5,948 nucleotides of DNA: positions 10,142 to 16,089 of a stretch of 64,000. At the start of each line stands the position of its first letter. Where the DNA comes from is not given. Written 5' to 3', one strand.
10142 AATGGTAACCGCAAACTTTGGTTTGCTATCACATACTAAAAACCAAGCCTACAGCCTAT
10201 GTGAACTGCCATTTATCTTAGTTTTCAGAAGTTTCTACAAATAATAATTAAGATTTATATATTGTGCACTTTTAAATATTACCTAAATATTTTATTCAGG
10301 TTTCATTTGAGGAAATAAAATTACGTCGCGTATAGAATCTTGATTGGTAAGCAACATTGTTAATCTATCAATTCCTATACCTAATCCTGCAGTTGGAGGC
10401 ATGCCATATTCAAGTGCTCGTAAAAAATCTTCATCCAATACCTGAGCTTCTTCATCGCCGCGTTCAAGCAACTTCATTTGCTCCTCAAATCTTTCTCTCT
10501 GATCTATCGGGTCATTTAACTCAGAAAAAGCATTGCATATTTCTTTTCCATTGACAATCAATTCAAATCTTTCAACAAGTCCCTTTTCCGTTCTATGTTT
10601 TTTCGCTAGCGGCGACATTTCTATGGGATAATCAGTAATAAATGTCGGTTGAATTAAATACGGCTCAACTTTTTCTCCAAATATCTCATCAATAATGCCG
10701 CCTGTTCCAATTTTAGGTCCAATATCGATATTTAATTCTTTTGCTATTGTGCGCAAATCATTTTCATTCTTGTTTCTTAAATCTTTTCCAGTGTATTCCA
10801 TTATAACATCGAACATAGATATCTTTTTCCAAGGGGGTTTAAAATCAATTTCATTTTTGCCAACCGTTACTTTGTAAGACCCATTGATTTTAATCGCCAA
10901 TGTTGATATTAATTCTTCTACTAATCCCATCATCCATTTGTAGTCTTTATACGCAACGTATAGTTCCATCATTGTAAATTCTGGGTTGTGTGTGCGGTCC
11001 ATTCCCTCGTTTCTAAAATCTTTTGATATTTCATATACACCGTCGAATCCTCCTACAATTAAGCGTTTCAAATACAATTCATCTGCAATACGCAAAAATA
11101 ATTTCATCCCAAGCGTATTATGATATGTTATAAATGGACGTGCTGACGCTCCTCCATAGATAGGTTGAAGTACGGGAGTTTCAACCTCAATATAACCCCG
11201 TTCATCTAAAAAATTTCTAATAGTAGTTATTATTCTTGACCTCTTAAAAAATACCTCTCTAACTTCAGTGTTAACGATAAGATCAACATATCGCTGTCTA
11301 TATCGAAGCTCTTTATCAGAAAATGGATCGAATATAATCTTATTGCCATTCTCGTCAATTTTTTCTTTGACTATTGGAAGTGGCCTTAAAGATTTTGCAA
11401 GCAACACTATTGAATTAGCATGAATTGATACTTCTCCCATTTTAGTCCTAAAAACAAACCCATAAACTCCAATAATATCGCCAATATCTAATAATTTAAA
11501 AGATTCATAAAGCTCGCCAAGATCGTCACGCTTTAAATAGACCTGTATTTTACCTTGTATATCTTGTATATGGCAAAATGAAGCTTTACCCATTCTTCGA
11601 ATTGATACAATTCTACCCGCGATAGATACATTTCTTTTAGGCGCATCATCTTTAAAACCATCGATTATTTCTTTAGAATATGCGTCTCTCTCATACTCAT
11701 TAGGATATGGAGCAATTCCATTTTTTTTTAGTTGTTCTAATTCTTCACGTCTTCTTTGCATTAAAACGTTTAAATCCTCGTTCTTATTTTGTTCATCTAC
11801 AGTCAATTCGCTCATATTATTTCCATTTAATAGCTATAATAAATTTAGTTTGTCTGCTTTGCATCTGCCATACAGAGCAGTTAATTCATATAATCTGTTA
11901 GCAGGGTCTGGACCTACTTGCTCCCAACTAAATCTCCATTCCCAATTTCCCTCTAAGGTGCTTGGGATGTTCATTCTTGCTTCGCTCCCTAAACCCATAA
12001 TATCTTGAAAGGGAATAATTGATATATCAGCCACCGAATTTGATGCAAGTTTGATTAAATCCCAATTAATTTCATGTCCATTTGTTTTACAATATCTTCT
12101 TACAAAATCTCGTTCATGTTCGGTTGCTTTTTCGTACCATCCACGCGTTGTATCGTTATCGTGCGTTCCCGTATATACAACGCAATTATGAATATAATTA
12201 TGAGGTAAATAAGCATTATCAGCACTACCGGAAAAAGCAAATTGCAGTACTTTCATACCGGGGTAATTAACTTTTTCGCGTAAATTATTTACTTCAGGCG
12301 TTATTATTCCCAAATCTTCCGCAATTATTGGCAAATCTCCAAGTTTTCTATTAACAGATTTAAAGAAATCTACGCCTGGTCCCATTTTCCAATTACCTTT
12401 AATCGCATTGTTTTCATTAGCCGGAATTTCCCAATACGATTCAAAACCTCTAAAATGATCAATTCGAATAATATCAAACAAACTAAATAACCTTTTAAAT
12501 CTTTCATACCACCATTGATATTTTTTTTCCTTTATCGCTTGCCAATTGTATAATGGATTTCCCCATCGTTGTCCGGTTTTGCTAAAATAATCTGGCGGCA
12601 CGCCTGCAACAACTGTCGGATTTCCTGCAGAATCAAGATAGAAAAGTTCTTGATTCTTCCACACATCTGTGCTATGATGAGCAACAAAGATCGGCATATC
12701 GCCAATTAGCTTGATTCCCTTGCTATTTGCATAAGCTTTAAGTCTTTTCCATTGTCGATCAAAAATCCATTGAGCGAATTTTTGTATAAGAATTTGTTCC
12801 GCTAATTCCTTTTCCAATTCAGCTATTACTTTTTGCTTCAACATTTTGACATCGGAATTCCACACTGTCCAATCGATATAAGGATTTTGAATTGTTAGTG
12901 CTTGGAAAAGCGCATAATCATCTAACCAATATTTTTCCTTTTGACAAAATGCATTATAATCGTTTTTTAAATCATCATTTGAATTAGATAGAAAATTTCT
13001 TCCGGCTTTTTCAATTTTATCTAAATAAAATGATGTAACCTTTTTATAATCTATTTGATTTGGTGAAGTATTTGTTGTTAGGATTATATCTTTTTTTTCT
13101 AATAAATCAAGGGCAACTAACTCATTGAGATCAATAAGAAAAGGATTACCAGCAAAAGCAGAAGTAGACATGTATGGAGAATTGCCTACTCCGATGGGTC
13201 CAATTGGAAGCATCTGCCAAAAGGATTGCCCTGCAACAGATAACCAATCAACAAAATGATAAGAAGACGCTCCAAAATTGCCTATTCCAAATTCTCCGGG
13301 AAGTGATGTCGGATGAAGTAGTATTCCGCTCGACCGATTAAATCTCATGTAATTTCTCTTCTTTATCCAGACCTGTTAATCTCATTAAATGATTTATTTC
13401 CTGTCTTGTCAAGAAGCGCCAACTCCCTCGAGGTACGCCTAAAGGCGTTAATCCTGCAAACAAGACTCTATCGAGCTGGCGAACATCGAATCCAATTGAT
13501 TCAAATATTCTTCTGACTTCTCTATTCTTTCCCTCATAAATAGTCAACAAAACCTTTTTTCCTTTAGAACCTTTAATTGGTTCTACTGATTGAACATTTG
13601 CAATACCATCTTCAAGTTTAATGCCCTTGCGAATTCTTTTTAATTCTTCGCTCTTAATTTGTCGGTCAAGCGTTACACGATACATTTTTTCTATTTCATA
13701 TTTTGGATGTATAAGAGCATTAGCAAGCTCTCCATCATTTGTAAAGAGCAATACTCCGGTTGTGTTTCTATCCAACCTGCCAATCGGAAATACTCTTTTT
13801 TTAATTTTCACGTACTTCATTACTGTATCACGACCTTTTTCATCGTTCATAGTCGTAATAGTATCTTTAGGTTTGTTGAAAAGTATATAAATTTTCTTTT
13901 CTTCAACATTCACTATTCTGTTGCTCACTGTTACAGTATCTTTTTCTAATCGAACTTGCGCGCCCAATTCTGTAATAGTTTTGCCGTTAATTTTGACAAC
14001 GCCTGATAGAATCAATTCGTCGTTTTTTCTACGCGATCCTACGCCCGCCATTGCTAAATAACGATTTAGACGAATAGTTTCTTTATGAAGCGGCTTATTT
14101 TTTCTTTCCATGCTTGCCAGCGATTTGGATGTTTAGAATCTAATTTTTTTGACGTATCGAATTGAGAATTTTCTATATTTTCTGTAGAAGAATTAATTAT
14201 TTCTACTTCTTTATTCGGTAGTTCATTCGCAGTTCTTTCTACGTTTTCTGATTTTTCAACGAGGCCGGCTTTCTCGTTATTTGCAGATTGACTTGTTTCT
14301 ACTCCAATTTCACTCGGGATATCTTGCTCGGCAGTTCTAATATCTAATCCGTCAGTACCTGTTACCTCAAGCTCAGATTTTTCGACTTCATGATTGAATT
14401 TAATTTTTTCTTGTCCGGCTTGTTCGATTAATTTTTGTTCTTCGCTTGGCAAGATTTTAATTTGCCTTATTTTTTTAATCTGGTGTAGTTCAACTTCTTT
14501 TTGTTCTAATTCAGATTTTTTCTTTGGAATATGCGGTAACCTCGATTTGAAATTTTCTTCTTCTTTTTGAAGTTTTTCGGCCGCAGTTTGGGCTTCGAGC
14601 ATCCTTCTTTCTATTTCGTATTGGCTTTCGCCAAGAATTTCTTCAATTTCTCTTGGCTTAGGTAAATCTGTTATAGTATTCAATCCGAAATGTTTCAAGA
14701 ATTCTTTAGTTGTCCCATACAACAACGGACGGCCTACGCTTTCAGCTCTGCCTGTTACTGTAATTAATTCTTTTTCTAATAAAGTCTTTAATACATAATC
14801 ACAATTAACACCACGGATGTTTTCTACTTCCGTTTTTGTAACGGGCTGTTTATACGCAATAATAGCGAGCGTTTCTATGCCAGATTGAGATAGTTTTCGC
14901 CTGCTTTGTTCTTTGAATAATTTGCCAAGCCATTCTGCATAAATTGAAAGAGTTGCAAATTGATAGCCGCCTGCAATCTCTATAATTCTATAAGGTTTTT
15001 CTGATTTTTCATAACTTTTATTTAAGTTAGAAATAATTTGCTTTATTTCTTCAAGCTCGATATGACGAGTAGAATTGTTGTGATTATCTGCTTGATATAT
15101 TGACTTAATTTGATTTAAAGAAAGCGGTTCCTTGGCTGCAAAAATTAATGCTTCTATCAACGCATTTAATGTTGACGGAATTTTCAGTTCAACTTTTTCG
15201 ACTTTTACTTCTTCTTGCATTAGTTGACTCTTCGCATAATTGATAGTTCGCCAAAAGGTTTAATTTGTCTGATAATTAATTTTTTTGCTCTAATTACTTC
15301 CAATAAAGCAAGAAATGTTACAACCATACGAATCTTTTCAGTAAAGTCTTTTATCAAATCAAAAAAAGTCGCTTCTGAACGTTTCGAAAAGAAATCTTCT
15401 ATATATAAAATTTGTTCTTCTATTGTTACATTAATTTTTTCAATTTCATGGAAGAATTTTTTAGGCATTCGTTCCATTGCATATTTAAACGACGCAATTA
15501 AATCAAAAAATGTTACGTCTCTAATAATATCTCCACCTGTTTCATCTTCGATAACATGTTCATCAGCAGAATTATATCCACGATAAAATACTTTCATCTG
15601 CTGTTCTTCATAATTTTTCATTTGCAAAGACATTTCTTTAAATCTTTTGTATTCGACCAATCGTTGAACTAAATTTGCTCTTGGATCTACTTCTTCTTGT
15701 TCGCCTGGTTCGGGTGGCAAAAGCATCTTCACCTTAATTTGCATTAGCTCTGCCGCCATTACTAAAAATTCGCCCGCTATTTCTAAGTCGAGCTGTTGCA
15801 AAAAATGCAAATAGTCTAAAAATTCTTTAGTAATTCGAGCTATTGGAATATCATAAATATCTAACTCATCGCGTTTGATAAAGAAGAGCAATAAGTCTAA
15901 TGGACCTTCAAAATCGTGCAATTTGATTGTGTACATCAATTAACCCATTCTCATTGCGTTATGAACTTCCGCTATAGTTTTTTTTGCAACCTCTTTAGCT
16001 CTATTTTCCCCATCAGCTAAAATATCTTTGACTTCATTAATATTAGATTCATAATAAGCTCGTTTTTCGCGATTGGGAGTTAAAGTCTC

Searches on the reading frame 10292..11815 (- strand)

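Call 42: search_protein_families(library=pfam, proteins=[window:10292-11815:-], max_evalue=0.0001)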
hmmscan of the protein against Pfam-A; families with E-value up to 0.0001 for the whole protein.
window:10292-11815:- (507 aa): 3 families
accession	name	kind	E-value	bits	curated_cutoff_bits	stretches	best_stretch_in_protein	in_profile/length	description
PF00152.25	tRNA-synt_2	-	1.4e-95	320.4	25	1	167-505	1-308/308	tRNA synthetases class II (D, K and N)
PF01336.31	tRNA_anti-codon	-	1.8e-17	63.5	27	1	63-139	1-75/75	OB-fold nucleic acid binding domain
PF01409.25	tRNA-synt_2d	-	3.6e-06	27.1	19.8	0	263-306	108-153/246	tRNA synthetases class II core domain (F)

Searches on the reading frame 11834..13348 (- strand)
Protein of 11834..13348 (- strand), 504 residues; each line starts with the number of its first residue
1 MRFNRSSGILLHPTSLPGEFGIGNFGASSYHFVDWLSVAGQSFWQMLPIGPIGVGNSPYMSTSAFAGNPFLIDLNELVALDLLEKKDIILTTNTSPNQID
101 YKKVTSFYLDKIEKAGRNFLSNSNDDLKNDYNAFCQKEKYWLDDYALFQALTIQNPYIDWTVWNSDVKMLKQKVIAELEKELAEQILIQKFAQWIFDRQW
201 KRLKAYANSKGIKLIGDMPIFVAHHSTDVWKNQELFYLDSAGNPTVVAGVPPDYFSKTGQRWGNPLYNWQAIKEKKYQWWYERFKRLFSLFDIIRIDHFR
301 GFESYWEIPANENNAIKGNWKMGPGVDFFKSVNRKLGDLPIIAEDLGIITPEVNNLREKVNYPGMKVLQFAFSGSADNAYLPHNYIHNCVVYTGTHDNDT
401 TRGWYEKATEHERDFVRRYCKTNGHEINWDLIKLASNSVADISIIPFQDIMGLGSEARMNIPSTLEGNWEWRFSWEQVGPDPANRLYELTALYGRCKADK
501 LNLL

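Call 42: search_protein_families(library=pfam, proteins=[window:11834-13348:-], max_evalue=0.0001)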
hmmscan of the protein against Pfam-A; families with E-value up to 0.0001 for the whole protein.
window:11834-13348:- (504 aa): 1 family
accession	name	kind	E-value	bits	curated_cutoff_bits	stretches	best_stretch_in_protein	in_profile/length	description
PF02446.23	Glyco_hydro_77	-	2.4e-180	600.8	25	1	11-477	1-463/465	4-alpha-glucanotransferase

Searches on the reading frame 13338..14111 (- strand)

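Call 42: search_protein_families(library=pfam, proteins=[window:13338-14111:-], max_evalue=0.0001)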
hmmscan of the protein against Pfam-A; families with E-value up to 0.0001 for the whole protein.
window:13338-14111:- (257 aa): 2 families
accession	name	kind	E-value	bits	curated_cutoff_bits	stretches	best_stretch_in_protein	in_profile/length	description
PF00849.27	PseudoU_synth_2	-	1.4e-21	77.8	26.8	1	75-204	2-151/152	RNA pseudouridylate synthase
PF01479.30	S4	-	4.7e-06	26.7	22.8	1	14-58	2-46/48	S4 domain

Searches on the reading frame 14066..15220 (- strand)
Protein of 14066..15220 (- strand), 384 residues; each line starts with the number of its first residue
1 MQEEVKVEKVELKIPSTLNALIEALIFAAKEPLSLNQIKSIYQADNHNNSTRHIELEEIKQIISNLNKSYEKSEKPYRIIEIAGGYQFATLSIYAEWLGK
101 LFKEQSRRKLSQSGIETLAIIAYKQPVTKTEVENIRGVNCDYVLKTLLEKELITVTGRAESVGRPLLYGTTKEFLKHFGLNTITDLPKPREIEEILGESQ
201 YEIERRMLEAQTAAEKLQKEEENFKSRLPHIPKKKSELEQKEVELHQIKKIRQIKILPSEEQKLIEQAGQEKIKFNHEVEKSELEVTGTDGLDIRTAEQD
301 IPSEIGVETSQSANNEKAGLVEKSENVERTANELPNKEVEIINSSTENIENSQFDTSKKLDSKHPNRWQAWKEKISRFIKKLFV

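Call 42: search_protein_families(library=pfam, proteins=[window:14066-15220:-], max_evalue=0.0001)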
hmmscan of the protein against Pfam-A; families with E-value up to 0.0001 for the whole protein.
window:14066-15220:- (384 aa): 1 family
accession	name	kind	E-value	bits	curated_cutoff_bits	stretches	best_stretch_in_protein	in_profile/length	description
PF04079.22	SMC_ScpB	-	2.2e-54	183.8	27.4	1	21-188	2-159/160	Segregation and condensation complex subunit ScpB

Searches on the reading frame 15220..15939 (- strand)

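Call 42: search_protein_families(library=pfam, proteins=[window:15220-15939:-], max_evalue=0.0001)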
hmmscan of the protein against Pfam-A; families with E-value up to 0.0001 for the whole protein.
window:15220-15939:- (239 aa): 1 family
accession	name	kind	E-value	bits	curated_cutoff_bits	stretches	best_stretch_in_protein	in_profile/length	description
PF02616.19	SMC_ScpA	-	8.7e-38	131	24.6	1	21-234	2-229/232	Segregation and condensation protein ScpA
